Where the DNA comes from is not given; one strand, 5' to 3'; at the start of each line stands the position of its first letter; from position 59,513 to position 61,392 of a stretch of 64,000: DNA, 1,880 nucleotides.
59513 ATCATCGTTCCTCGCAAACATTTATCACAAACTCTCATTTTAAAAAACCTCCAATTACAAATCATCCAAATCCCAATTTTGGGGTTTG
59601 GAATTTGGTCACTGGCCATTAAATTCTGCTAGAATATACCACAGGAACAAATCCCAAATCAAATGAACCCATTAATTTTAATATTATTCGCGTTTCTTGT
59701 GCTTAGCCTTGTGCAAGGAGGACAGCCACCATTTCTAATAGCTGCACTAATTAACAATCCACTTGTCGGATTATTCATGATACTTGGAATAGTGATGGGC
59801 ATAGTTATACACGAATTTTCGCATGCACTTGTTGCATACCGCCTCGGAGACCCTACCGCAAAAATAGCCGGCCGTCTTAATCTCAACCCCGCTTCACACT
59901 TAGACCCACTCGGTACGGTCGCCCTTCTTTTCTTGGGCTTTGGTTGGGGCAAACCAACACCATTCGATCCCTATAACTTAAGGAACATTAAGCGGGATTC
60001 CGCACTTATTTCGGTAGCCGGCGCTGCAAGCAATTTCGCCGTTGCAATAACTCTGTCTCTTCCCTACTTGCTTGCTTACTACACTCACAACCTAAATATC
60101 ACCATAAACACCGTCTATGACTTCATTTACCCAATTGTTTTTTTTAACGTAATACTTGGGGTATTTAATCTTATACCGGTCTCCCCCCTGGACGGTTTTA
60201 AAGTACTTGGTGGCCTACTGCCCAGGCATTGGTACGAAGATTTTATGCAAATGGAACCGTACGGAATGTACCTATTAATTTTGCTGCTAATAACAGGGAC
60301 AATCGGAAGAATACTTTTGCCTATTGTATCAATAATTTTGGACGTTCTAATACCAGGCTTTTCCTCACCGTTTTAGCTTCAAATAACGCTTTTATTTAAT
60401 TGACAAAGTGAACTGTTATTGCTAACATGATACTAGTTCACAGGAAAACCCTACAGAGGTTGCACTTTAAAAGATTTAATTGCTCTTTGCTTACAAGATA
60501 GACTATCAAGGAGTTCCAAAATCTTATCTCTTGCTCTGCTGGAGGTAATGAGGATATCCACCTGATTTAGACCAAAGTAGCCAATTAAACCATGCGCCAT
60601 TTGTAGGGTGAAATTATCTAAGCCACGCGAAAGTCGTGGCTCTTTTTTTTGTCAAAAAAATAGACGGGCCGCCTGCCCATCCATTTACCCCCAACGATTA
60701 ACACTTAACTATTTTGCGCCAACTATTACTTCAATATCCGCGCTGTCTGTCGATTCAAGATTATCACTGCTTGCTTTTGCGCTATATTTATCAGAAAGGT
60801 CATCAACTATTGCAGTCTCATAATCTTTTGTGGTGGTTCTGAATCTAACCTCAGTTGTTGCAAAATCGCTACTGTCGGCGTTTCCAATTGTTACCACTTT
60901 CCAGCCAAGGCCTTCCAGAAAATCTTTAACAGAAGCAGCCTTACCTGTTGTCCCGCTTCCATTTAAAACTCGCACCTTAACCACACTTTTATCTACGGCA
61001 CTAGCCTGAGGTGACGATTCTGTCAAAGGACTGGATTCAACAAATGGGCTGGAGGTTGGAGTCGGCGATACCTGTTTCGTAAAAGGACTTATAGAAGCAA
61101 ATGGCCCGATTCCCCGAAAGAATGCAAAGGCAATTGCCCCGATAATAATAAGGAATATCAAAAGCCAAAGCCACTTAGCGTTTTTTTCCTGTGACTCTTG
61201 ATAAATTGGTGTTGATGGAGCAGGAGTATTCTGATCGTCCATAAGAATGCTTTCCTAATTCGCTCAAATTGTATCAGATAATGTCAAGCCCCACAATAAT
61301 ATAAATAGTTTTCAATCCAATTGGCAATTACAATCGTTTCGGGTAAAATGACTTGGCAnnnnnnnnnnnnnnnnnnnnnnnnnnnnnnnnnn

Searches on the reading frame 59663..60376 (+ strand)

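Call 51: search_protein_families(library=pfam, proteins=[window:59663-60376:+], max_evalue=0.01)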
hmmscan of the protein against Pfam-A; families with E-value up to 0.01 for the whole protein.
window:59663-60376:+ (237 aa): 1 family
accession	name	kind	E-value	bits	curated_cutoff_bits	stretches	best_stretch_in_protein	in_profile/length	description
PF02163.28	Peptidase_M50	-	7e-10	39.1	27.2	1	150-187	158-195/221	Peptidase family M50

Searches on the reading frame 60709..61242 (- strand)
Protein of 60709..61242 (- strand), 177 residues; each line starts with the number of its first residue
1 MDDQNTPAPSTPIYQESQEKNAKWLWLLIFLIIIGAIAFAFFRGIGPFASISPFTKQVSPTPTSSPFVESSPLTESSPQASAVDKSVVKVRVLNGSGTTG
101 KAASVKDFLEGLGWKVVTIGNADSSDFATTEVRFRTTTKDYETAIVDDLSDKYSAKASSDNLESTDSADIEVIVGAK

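Call 19: search_protein_families(library=pfam, proteins=[window:60709-61242:-], max_evalue=1)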
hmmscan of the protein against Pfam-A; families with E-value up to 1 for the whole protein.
window:60709-61242:- (177 aa): 3 families
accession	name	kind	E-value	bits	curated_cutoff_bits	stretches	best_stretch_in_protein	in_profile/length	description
PF13399.11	LytR_C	-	4e-12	47.3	22.2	1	88-176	2-84/86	LytR cell envelope-related transcriptional attenuator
PF14812.11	PBP1_TM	-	0.034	14.8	27.8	1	2-37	49-84/85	Transmembrane domain of transglycosylase PBP1 at N-terminal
PF19893.4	DUF6366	-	0.073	13.9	27.2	0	22-42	49-69/69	Family of unknown function (DUF6366)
